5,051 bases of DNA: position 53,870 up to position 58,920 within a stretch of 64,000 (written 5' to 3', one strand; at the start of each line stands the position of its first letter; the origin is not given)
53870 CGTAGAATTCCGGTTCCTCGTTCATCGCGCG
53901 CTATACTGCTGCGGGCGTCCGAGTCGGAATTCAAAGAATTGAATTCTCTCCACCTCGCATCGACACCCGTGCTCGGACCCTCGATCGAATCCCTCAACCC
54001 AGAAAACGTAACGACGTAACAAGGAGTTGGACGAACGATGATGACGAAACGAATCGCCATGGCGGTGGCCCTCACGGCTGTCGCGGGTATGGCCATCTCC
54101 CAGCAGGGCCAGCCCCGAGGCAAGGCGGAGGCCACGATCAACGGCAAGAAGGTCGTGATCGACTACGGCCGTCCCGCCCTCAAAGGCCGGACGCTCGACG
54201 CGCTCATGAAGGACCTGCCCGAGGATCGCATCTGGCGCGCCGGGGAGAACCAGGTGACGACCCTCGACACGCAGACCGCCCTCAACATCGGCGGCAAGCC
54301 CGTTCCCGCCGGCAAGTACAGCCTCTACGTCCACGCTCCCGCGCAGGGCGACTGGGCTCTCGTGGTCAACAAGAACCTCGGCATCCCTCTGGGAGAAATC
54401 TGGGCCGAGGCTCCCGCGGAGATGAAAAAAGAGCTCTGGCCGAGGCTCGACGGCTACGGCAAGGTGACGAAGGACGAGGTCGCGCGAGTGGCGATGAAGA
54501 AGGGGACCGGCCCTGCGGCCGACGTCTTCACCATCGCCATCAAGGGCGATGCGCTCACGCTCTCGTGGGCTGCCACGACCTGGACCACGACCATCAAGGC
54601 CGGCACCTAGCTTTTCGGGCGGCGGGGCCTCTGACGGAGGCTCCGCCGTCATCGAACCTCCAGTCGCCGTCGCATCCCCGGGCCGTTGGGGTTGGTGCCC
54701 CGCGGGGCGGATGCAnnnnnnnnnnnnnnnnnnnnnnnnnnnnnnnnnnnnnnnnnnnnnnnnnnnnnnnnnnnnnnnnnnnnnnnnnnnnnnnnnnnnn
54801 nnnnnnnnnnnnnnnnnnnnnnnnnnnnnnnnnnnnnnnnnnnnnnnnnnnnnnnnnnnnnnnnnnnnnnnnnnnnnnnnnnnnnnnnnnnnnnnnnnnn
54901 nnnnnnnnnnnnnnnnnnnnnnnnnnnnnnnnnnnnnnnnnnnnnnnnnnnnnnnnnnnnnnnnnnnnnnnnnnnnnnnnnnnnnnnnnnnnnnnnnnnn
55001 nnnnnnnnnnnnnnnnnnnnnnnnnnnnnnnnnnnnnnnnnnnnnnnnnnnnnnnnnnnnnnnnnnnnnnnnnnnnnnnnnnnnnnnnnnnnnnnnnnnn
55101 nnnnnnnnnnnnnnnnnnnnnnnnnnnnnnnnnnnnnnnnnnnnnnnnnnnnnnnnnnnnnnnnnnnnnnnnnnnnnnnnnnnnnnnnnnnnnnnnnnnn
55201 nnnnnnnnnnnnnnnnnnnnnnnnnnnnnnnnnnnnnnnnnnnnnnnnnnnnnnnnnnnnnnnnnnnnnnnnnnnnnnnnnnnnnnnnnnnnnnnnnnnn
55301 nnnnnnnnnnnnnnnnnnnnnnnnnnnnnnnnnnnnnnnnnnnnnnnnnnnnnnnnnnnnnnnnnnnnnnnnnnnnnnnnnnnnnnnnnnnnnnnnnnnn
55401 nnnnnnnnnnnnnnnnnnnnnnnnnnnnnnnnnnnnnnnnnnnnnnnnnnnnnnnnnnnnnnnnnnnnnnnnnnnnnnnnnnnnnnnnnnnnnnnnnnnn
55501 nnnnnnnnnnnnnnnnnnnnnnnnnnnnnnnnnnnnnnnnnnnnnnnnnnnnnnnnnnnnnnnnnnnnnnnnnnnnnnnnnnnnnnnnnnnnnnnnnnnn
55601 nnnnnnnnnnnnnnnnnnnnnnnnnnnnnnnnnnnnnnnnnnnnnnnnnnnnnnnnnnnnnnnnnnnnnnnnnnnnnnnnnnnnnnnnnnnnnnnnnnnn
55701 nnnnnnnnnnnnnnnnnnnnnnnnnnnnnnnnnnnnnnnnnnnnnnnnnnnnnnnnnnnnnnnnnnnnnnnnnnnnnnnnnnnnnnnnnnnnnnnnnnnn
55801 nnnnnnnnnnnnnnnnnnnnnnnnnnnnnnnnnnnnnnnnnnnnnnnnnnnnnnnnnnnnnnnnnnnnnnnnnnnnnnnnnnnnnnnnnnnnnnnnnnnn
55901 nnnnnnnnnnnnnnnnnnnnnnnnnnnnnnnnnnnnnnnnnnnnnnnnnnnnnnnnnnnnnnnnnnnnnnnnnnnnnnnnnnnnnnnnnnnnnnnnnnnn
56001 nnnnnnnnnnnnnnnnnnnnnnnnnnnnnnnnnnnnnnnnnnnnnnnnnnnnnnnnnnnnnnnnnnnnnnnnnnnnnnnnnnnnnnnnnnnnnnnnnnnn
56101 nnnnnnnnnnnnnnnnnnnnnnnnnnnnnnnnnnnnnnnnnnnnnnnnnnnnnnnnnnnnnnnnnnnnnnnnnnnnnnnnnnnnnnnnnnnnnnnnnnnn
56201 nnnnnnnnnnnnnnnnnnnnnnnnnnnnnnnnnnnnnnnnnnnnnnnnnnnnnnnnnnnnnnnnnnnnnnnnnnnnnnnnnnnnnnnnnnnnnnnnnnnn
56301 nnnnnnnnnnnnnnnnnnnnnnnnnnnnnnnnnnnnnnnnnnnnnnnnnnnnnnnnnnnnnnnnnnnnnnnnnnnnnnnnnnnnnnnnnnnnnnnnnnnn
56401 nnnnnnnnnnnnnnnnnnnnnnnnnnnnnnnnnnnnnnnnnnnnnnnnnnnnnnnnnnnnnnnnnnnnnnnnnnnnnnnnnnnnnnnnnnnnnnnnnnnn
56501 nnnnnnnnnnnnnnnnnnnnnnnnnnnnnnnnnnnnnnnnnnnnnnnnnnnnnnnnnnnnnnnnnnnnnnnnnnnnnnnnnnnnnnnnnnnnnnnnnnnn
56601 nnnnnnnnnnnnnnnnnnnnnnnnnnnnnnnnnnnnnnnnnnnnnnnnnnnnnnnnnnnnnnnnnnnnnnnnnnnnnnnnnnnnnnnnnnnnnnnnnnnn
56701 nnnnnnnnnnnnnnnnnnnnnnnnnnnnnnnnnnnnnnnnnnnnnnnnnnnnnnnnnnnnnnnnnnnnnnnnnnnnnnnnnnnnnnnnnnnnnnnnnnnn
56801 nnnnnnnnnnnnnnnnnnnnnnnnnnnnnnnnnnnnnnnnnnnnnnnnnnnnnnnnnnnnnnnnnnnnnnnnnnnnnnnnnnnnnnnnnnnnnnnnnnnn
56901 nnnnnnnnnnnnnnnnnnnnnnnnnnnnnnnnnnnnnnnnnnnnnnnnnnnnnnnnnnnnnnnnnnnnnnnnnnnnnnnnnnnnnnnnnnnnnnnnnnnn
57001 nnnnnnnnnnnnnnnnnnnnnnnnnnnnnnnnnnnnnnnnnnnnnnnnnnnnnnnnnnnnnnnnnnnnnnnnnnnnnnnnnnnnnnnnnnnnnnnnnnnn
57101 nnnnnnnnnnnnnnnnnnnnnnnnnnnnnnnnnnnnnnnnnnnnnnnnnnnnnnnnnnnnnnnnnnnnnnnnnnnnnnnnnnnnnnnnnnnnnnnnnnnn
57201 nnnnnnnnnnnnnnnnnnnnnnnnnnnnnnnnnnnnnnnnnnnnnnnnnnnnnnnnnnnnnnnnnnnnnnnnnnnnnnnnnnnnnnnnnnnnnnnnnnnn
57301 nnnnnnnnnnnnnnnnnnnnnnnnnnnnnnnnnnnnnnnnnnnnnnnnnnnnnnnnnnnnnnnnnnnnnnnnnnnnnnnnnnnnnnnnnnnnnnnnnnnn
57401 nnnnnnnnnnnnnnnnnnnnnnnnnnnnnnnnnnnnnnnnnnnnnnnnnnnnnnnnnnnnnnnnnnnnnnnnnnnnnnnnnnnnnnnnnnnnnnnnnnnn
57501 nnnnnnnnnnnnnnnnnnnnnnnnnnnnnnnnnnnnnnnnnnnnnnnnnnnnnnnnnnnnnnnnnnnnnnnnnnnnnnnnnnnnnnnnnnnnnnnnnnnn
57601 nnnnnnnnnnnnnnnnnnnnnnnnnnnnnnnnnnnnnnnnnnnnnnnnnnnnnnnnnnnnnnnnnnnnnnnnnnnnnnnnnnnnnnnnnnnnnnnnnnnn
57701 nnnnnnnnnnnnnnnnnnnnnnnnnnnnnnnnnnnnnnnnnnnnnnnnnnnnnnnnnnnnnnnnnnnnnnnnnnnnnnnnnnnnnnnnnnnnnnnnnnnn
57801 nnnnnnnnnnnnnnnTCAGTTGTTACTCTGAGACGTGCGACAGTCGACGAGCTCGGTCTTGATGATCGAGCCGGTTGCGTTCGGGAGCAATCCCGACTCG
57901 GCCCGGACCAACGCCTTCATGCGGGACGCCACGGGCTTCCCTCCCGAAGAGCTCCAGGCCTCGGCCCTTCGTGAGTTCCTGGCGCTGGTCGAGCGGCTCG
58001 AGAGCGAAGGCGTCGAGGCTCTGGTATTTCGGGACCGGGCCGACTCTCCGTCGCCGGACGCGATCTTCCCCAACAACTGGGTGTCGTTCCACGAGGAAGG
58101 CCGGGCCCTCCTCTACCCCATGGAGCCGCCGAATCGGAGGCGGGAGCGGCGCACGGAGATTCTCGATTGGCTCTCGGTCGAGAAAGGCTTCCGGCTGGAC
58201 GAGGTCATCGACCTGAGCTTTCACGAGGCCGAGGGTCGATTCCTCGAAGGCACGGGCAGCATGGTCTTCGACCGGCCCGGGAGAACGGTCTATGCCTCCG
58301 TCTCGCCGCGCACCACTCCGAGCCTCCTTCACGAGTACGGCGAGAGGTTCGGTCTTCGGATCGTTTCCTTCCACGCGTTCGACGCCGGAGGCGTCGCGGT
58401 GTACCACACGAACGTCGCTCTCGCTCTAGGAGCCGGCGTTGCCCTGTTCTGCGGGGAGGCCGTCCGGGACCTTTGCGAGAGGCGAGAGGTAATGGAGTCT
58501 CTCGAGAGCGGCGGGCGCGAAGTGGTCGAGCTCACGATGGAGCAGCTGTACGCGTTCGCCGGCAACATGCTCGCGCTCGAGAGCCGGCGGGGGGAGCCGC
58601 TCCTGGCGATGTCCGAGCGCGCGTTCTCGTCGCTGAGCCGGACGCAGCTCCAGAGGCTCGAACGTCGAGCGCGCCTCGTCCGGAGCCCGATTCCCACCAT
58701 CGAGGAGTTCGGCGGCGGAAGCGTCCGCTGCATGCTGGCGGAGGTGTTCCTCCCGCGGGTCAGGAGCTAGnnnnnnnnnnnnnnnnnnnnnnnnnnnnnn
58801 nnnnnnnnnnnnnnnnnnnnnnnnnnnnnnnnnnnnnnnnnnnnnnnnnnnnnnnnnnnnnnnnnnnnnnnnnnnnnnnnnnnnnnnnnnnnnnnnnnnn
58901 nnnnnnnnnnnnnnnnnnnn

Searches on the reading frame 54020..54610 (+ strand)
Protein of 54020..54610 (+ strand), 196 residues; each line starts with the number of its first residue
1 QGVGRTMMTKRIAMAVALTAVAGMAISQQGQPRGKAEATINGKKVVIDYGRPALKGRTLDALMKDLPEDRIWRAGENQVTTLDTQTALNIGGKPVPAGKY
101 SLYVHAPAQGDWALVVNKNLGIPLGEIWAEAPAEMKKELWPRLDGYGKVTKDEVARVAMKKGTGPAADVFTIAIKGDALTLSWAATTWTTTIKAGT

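Call 41: search_protein_families(library=pfam, proteins=[window:54020-54610:+], max_evalue=0.001)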
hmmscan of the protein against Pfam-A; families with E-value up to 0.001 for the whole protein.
window:54020-54610:+ (196 aa): 1 family
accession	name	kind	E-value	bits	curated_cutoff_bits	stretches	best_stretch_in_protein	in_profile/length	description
PF11138.13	DUF2911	-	5.1e-23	81.9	27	1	32-189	2-142/145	Protein of unknown function (DUF2911)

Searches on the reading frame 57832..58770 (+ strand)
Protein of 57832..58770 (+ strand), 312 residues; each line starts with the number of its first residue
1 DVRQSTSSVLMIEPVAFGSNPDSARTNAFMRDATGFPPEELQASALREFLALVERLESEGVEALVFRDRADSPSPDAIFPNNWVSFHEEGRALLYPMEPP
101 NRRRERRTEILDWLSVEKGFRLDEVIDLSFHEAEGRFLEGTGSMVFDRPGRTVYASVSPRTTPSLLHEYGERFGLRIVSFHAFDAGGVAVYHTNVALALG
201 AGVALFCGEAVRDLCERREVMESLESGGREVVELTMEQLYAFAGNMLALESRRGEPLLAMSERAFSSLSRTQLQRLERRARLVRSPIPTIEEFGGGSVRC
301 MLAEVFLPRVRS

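Call 42: search_protein_families(library=pfam, proteins=[window:57832-58770:+], max_evalue=0.001)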
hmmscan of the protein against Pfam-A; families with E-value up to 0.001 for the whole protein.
window:57832-58770:+ (312 aa): 1 family
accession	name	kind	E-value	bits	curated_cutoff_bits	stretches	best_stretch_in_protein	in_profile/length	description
PF19420.4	DDAH_eukar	-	2.1e-84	283.6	23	1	17-306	1-291/291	N,N dimethylarginine dimethylhydrolase, eukaryotic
